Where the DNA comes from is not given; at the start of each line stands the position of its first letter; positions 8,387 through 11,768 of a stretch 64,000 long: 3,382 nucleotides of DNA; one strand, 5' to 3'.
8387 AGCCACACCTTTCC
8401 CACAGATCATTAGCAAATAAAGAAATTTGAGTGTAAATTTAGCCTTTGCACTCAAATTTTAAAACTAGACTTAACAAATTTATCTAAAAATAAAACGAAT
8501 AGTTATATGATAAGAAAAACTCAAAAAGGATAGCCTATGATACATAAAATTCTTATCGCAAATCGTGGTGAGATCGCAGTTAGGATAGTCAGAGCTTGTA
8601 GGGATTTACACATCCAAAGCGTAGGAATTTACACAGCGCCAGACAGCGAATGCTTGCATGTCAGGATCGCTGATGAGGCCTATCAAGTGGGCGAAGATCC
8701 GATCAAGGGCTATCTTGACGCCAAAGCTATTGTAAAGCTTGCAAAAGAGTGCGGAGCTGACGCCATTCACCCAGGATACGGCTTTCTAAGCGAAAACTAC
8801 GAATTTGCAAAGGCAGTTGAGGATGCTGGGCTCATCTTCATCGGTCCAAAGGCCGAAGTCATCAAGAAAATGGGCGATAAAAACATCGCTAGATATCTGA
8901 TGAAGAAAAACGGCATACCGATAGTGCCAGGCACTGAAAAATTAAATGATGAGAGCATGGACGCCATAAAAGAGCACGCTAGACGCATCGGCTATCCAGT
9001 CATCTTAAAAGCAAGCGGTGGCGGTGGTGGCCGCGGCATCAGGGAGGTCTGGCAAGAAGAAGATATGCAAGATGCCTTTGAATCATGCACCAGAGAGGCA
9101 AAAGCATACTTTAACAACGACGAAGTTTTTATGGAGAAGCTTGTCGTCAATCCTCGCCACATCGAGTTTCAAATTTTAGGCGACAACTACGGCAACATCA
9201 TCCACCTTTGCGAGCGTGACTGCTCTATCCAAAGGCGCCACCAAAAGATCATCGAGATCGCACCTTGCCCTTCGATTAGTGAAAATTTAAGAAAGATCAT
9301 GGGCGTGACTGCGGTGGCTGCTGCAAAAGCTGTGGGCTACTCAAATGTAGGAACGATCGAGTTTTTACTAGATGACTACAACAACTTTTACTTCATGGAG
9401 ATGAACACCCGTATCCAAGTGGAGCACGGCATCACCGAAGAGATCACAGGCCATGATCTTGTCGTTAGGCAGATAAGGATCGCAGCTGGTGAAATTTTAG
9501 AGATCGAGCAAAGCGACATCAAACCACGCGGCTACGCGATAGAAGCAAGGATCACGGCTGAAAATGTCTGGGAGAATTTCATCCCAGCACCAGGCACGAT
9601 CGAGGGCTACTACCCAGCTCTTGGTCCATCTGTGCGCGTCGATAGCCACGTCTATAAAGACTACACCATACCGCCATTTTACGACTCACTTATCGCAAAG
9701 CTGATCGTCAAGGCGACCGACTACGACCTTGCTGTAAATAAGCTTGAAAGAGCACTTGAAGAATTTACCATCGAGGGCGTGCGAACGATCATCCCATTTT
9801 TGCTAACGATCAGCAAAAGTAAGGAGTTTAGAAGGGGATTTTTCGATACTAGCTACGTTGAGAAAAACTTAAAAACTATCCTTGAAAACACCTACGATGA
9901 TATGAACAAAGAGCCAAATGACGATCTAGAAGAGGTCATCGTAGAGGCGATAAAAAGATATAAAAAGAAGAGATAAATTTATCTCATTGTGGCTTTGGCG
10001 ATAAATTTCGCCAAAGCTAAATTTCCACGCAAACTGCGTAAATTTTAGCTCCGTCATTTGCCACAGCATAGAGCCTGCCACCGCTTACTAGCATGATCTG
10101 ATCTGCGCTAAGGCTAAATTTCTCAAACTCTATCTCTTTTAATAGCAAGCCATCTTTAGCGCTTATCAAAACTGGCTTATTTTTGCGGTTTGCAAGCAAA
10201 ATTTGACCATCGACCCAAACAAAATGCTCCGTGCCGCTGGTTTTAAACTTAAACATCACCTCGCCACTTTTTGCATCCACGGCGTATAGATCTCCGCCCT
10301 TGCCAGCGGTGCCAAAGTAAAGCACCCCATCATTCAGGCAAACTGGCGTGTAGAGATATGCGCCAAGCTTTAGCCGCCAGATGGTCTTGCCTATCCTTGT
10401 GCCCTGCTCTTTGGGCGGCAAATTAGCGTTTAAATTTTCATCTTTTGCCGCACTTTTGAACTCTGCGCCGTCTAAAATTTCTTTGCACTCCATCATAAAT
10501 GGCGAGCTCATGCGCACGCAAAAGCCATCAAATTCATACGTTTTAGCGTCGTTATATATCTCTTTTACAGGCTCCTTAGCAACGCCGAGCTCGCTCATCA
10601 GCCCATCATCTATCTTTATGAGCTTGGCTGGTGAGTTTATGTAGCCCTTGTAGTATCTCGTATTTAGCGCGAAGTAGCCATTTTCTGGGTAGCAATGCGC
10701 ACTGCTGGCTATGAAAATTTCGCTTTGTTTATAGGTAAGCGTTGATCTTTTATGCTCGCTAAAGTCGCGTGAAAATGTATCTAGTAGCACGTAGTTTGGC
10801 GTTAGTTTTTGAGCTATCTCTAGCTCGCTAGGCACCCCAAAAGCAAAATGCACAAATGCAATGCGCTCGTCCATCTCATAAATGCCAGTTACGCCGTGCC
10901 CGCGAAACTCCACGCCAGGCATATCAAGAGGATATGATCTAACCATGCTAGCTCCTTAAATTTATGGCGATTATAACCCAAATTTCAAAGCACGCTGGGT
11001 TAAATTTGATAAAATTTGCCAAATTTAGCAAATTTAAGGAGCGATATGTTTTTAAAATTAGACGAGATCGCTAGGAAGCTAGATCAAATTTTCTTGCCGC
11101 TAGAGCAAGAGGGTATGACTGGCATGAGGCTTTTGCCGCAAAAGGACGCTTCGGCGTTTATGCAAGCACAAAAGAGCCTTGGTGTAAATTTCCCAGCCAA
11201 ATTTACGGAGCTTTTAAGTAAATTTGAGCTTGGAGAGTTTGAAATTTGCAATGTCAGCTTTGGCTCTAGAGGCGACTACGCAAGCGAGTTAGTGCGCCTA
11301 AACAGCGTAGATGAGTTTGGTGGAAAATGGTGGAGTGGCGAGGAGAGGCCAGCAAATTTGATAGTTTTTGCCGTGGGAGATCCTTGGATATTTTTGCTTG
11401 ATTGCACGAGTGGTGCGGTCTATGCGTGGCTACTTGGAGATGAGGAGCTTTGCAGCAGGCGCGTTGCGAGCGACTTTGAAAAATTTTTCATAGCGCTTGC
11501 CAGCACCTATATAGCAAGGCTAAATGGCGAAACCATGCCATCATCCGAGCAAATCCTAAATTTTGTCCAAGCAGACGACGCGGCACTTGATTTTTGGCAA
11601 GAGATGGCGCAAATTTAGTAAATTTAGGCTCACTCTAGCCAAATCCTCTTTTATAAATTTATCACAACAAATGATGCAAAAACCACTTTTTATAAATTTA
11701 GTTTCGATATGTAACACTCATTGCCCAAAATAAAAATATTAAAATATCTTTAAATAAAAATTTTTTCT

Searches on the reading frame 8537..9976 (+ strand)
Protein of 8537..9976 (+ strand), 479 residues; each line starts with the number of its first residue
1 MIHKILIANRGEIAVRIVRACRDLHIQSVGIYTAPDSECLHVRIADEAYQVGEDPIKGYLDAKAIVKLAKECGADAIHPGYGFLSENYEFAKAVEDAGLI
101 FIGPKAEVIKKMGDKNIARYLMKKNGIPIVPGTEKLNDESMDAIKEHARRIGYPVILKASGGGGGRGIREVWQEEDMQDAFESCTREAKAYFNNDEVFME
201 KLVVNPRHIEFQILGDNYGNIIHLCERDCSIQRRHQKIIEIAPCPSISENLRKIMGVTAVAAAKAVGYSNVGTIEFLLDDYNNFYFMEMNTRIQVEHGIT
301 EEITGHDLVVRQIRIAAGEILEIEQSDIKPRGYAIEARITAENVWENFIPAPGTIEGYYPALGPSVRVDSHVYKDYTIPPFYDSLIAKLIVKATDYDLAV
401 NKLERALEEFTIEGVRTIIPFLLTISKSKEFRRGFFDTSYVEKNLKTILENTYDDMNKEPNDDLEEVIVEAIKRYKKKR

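Call 37: find_encoding_contigs(protein=window:8537-9976:+, flank=10000, max_places=10)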
Protein window:8537-9976:+ (479 aa): 24 contigs read that carry it; 10 places shown.
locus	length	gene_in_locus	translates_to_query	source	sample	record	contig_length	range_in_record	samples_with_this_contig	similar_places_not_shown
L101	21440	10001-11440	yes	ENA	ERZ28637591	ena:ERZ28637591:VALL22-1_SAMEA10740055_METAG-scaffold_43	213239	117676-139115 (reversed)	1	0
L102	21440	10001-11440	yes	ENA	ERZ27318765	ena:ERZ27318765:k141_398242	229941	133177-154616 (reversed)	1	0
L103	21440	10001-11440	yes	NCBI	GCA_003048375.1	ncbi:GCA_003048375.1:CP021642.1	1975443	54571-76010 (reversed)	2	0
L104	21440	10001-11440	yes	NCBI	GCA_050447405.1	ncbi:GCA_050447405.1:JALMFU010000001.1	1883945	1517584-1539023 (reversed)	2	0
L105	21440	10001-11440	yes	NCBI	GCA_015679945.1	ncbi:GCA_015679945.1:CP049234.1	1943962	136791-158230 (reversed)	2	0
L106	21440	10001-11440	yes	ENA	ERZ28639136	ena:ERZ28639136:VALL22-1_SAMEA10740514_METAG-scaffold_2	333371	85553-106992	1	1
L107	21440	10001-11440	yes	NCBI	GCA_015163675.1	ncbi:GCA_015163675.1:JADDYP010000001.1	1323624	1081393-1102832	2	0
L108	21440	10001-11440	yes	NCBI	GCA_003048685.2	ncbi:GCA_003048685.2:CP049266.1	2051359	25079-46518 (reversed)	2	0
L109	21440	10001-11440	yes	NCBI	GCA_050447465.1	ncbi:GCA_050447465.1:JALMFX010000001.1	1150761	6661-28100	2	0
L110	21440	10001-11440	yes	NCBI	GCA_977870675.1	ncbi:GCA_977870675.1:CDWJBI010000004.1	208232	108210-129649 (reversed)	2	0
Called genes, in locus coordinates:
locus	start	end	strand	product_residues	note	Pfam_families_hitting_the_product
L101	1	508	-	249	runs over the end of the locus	PF13852:DUF4197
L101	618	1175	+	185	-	PF02659:Mntp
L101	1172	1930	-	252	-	PF03372:Exo_endo_phos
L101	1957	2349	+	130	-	PF01219:DAGK_prokar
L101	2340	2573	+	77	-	PF05732:RepL (weak)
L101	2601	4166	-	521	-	PF01946:Thi4 (faint), PF00890:FAD_binding_2, PF01266:DAO (weak), PF03486:HI0933_like (faint), PF07992:Pyr_redox_2 (faint), PF12831:FAD_oxidored, PF13450:NAD_binding_8 (weak)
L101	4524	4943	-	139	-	PF03459:TOBE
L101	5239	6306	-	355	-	PF03462:PCRF, PF00472:RF-1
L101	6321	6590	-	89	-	PF01649:Ribosomal_S20p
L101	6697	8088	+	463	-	PF02878:PGM_PMM_I, PF02879:PGM_PMM_II, PF02880:PGM_PMM_III, PF00408:PGM_PMM_IV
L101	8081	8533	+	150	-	PF01252:Peptidase_A8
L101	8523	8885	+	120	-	PF05154:TM2, PF09851:SHOCT (weak)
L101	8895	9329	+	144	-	PF03653:UPF0093, PF05425:CopD (weak)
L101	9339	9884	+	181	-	PF27161:HI_0983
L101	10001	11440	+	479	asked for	PF00289:Biotin_carb_N, PF02222:ATP-grasp (weak), PF02786:CPSase_L_D2, PF07478:Dala_Dala_lig_C, PF02785:Biotin_carb_C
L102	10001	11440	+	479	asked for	PF00289:Biotin_carb_N, PF02222:ATP-grasp (weak), PF02786:CPSase_L_D2, PF07478:Dala_Dala_lig_C, PF02785:Biotin_carb_C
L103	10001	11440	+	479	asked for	PF00289:Biotin_carb_N, PF02222:ATP-grasp (weak), PF02786:CPSase_L_D2, PF07478:Dala_Dala_lig_C, PF02785:Biotin_carb_C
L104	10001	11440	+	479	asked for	PF00289:Biotin_carb_N, PF02222:ATP-grasp (weak), PF02786:CPSase_L_D2, PF07478:Dala_Dala_lig_C, PF02785:Biotin_carb_C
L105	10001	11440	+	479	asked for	PF00289:Biotin_carb_N, PF02222:ATP-grasp (weak), PF02786:CPSase_L_D2, PF07478:Dala_Dala_lig_C, PF02785:Biotin_carb_C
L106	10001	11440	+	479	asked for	PF00289:Biotin_carb_N, PF02222:ATP-grasp (weak), PF02786:CPSase_L_D2, PF07478:Dala_Dala_lig_C, PF02785:Biotin_carb_C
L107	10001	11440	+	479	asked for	PF00289:Biotin_carb_N, PF02222:ATP-grasp (weak), PF02786:CPSase_L_D2, PF07478:Dala_Dala_lig_C, PF02785:Biotin_carb_C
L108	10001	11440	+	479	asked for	PF00289:Biotin_carb_N, PF02222:ATP-grasp (weak), PF02786:CPSase_L_D2, PF07478:Dala_Dala_lig_C, PF02785:Biotin_carb_C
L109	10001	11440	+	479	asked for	PF00289:Biotin_carb_N, PF02222:ATP-grasp (weak), PF02786:CPSase_L_D2, PF07478:Dala_Dala_lig_C, PF02785:Biotin_carb_C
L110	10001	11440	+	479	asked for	PF00289:Biotin_carb_N, PF02222:ATP-grasp (weak), PF02786:CPSase_L_D2, PF07478:Dala_Dala_lig_C, PF02785:Biotin_carb_C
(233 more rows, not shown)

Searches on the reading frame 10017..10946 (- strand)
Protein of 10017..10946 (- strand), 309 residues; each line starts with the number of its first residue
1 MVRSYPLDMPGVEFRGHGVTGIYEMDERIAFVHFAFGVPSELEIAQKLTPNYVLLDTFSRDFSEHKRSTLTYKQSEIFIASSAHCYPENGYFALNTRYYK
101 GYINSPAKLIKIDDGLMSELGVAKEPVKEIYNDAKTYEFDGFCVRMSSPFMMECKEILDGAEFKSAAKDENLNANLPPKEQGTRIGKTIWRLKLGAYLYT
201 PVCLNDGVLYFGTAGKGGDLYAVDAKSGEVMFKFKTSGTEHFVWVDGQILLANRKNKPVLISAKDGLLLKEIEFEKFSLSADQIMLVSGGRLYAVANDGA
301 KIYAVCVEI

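Call 18: search_protein_families(library=pfam, proteins=[window:10017-10946:-], max_evalue=1)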
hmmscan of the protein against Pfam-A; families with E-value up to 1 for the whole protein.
window:10017-10946:- (309 aa): 5 families
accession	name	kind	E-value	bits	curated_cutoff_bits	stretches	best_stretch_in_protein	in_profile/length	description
PF13360.13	PQQ_2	-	6.5e-08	33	27.6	2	217-303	2-86/233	Outer membrane protein assembly factor BamB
PF13987.11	YedD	-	0.0056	17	27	1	93-159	40-104/106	YedD-like protein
PF13570.13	Beta-prop_ACSF4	-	0.016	15.1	133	1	186-239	39-92/329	Beta-alanine-activating enzyme, beta-propeller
PF22906.1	GULLO2-like_3rd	-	0.085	13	27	1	83-100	16-33/40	L-gulonolactone oxidase 2-like, C-terminal domain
PF15525.12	DUF4652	-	0.19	11.9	23.3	1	211-241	128-158/194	Domain of unknown function (DUF4652)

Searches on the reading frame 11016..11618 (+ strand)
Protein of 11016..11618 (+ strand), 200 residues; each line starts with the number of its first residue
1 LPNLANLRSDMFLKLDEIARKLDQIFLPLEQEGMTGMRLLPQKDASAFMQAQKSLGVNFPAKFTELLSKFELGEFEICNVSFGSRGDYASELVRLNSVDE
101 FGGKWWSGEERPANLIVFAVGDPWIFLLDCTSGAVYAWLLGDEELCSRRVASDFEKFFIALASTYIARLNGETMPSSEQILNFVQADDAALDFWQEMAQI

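Call 18: search_protein_families(library=pfam, proteins=[window:11016-11618:+], max_evalue=1)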
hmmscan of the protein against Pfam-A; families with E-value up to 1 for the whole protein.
window:11016-11618:+ (200 aa): 5 families
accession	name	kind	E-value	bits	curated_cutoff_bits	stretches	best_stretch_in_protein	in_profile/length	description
PF09346.15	SMI1_KNR4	-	2.5e-09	38.2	25.4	1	50-158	9-123/125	SMI1 / KNR4 family (SUKH-1)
PF14567.11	SUKH_5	-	6.4e-05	23.2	27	1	35-158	14-137/142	SMI1-KNR4 cell-wall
PF14568.11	SUKH_6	-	9.9e-05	23.3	27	1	50-158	6-119/119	SMI1-KNR4 cell-wall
PF14435.11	SUKH-4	-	0.016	15.8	25.5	1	106-162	72-126/179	SUKH-4 immunity protein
PF02393.21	US22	-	0.16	12.5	35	1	123-158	81-113/124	US22 like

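Call 57: find_homologous_proteins(query=window:11046-11618:+, max_evalue=0.00001)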
Query window:11046-11618:+ (190 aa): 426 proteins with E <= 0.00001 among 594 candidates; the best 120 are listed.
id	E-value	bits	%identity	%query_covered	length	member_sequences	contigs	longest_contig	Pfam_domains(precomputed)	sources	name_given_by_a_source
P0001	2.9e-118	410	97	100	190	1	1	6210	PF09346.16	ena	-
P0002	1.1e-115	402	94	100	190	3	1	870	PF14567.12,PF09346.16,PF14568.12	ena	-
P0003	3.3e-115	400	93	100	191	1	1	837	PF14567.12,PF09346.16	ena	-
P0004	4.5e-115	400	94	100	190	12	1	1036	PF14567.12,PF09346.16,PF14568.12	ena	-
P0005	1.1e-114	398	93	100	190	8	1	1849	PF09346.16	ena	-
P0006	1.1e-114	398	93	100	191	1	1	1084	PF14567.12,PF09346.16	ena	-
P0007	2.4e-114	397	94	100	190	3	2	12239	PF09346.16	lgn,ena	-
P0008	2.4e-114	397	93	100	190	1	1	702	PF14567.12,PF09346.16,PF14568.12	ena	-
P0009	4.2e-114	397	94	100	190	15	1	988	PF09346.16,PF14568.12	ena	-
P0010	6.3e-114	396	94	100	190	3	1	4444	PF09346.16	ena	-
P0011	6.4e-114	396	93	100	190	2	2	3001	PF14567.12,PF09346.16,PF14568.12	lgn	-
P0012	6.5e-114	396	93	100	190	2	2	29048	PF09346.16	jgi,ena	-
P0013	1.5e-113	395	92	100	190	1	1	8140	PF09346.16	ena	-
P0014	1.6e-113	395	93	100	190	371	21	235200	PF09346.16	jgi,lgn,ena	-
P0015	2.4e-113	394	92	100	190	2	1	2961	PF09346.16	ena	-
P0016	2.9e-113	394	93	100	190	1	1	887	PF09346.16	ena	-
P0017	3.1e-113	394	93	100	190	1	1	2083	PF14567.12,PF09346.16,PF14568.12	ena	-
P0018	3.6e-113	393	94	100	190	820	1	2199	PF09346.16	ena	-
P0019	3.7e-113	393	93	100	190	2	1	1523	PF09346.16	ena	-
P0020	5.7e-113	393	93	100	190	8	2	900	PF09346.16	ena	-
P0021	5.8e-113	393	93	100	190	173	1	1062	PF09346.16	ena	-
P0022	8.3e-113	392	93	100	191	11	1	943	PF09346.16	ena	-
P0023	9.1e-113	392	92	100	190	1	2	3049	PF09346.16,PF14568.12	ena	-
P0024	2.7e-112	391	92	100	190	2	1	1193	PF09346.16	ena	-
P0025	3.9e-112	390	92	100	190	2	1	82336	PF09346.16,PF14568.12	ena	-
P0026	5.0e-112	390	91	100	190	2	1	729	PF14567.12,PF09346.16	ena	-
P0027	8.1e-112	389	91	100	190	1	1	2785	PF09346.16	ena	-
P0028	8.9e-112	389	92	100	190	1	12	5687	PF09346.16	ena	-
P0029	1.1e-111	389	91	100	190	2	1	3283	PF14567.12,PF09346.16,PF14568.12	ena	-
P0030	1.3e-111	388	91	100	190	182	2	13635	PF09346.16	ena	-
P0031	1.8e-111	388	91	100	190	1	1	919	PF14567.12,PF09346.16,PF14568.12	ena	-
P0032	1.9e-111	388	92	100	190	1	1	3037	PF14567.12,PF09346.16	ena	-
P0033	1.9e-111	388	92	100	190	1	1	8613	PF09346.16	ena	-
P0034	2.2e-111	388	91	100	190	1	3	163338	PF09346.16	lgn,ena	-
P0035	2.4e-111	388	91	99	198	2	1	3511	PF09346.16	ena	-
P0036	2.6e-111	387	91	100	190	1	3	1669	PF09346.16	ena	-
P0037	2.7e-111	387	91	100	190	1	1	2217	PF09346.16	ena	-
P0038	2.9e-111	387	91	100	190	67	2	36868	PF09346.16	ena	-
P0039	3.6e-111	387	92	100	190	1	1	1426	PF09346.16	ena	-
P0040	3.7e-111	387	92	100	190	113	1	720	PF09346.16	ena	-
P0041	3.9e-111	387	91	100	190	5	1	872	PF14567.12,PF09346.16,PF14568.12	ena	-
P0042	4.2e-111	387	90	100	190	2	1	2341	PF09346.16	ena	-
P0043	5.5e-111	386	91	100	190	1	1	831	PF09346.16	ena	-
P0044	6.4e-111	386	91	100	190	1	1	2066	PF14567.12,PF09346.16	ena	-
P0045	6.6e-111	386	91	100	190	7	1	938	PF09346.16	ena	-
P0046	9.1e-111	386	91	100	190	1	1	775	PF09346.16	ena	-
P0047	9.6e-111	386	90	100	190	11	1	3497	PF09346.16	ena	-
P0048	1.0e-110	386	92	100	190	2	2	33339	PF14567.12,PF09346.16,PF14568.12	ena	-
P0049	1.0e-110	385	92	100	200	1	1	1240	PF09346.16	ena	-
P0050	1.1e-110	385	91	100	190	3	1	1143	PF09346.16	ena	-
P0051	1.4e-110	385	91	100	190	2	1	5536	PF09346.16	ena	-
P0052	1.4e-110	385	91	100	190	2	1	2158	PF14567.12,PF09346.16,PF14568.12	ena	-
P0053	1.6e-110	385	91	100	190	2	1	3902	PF09346.16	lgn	-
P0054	1.8e-110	385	90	100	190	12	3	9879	PF09346.16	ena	-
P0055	2.2e-110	384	91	100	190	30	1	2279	PF09346.16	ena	-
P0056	2.3e-110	384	90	100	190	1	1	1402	PF14567.12,PF09346.16,PF14568.12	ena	-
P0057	2.5e-110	384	92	100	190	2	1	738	PF14567.12,PF09346.16,PF14568.12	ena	-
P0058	2.8e-110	384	91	100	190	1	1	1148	PF09346.16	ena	-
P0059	3.5e-110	384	91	100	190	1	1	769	PF09346.16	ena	-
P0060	3.6e-110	384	91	100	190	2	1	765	PF09346.16,PF14568.12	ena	-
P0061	3.9e-110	384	90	100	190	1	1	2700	PF09346.16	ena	-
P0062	4.5e-110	383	91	100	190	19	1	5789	PF09346.16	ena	-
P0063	5.5e-110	383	88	100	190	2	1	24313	PF09346.16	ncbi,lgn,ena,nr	nr:SMI1/KNR4 family protein [uncultured Campylobacter sp.]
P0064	5.7e-110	383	90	100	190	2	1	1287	PF14567.12,PF09346.16,PF14568.12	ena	-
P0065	6.1e-110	383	89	100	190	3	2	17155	PF09346.16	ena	-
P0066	6.4e-110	383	90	100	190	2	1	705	PF09346.16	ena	-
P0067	6.8e-110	383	90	100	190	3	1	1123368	PF09346.16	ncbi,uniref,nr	ncbi:SMI1/KNR4 family protein [Campylobacter concisus]|uniref:SMI1/KNR4 family protein n=1 Tax=Campy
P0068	1.2e-109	382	90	100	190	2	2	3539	PF09346.16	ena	-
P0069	1.2e-109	382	90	100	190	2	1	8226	PF14567.12,PF09346.16,PF14568.12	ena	-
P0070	1.4e-109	382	91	100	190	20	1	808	PF09346.16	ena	-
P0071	1.5e-109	382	91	100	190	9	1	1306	PF14567.12,PF09346.16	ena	-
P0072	1.6e-109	382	89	100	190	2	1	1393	PF14567.12,PF09346.16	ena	-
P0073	1.6e-109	382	89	100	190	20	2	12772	PF14567.12,PF09346.16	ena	-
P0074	1.8e-109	381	89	100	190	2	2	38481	PF14567.12,PF09346.16,PF14568.12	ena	-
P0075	1.9e-109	381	90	100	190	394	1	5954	PF09346.16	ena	-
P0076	2.0e-109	381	89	100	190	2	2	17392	PF09346.16,PF14568.12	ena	-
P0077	2.2e-109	381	90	100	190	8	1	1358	PF09346.16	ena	-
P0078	2.3e-109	381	90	100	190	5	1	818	PF14567.12,PF09346.16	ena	-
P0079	2.7e-109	381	90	99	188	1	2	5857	PF09346.16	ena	-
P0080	2.8e-109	381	88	100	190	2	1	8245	PF09346.16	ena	-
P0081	2.8e-109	381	91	100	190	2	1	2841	PF09346.16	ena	-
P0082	3.7e-109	380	88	100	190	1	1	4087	PF09346.16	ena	-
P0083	4.6e-109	380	88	100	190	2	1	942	PF09346.16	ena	-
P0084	5.5e-109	380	89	100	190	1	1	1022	PF14567.12,PF09346.16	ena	-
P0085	6.2e-109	380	88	100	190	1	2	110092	PF09346.16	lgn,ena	-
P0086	1.1e-108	379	91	100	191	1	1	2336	PF09346.16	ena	-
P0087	1.3e-108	379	88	100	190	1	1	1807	PF09346.16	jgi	-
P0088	1.4e-108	379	88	100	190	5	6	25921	PF14567.12,PF09346.16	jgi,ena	-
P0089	1.6e-108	378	88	100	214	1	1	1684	PF14567.12,PF09346.16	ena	-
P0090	2.0e-108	378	89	100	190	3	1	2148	PF14567.12,PF09346.16,PF14568.12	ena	-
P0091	2.0e-108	378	89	100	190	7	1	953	PF09346.16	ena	-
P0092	2.1e-108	378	89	100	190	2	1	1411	PF09346.16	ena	-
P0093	2.1e-108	378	90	100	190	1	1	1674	PF09346.16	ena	-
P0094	3.8e-108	377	88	100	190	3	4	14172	PF09346.16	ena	-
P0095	5.0e-108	377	89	100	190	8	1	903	PF09346.16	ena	-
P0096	5.7e-108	377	88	100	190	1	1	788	PF09346.16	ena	-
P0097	6.0e-108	376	89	100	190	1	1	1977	PF09346.16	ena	-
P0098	6.8e-108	376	88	100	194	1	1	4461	PF09346.16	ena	-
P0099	9.1e-108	376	89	100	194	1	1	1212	PF14567.12,PF09346.16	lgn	-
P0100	1.8e-107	375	88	100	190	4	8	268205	PF09346.16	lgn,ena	-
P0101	1.8e-107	375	88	100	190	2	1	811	PF09346.16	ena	-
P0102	1.9e-107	375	89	100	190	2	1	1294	PF14567.12,PF09346.16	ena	-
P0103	2.4e-107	374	88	100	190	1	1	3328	PF09346.16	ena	-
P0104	4.2e-107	374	88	100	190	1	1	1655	PF09346.16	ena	-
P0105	4.8e-107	374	88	100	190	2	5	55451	PF09346.16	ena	-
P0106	5.4e-107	373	88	100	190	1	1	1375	PF09346.16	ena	-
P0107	5.5e-107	373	88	100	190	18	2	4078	PF09346.16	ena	-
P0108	6.4e-107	373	88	100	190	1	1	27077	PF09346.16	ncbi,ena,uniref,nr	ncbi:SMI1/KNR4 family protein [Campylobacter concisus]|uniref:SMI1/KNR4 family protein n=1 Tax=Campy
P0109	6.9e-107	373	88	100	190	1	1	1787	PF09346.16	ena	-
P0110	7.6e-107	373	87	100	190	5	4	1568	PF09346.16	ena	-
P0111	8.1e-107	373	87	100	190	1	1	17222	PF14567.12,PF09346.16,PF14568.12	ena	-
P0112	8.7e-107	373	87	100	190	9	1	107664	PF14567.12,PF09346.16,PF14568.12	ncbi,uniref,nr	ncbi:SMI1/KNR4 family protein [Campylobacter concisus]|uniref:SMI1/KNR4 family protein n=1 Tax=Campy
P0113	9.2e-107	373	88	100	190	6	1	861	PF09346.16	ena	-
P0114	1.1e-106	372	89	100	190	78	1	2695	PF09346.16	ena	-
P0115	1.3e-106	372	88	100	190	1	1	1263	PF09346.16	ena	-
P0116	1.3e-106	372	87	100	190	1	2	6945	PF09346.16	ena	-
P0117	1.6e-106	372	87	100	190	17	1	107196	PF14567.12,PF09346.16,PF14568.12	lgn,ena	-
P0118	1.6e-106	372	86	100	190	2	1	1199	PF14567.12,PF09346.16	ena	-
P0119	1.8e-106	372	88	100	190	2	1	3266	PF14567.12,PF09346.16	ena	-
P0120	9.5e-106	369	88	100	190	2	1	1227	PF09346.16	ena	-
